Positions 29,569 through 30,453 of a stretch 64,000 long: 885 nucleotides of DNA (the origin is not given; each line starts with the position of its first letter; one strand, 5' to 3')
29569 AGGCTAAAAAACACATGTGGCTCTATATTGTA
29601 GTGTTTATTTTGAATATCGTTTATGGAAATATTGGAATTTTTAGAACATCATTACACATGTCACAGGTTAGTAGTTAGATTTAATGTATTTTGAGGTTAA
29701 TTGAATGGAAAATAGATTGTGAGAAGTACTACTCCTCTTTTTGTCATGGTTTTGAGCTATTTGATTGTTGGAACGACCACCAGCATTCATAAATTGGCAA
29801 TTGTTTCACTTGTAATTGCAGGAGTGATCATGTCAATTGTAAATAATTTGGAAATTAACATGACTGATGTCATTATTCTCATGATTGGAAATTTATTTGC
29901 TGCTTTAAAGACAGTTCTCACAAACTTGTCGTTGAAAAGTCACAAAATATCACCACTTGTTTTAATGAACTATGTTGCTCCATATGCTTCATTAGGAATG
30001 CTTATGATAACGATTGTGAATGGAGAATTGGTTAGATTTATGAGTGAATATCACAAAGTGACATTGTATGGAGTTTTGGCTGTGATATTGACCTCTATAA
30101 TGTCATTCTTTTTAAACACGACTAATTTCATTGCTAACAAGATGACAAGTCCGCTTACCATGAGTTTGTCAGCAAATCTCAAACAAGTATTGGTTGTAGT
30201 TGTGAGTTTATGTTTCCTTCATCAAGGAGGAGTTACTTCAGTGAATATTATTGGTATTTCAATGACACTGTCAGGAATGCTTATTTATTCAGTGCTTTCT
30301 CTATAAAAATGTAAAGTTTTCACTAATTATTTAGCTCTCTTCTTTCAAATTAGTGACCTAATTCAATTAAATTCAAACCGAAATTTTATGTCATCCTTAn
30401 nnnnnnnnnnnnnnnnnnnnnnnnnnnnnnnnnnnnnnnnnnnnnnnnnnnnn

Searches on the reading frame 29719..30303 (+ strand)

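Call 45: search_protein_families(library=pfam, proteins=[window:29719-30303:+], max_evalue=0.001)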
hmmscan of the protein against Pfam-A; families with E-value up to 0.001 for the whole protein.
window:29719-30303:+ (195 aa): 2 families
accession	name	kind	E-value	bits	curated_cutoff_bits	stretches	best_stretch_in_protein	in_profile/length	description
PF03151.22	TPT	-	2.4e-17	63.7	30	1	2-191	98-291/291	Triose-phosphate Transporter family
PF00892.27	EamA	-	3.9e-06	27.6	28.2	0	51-191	4-134/135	EamA-like transporter family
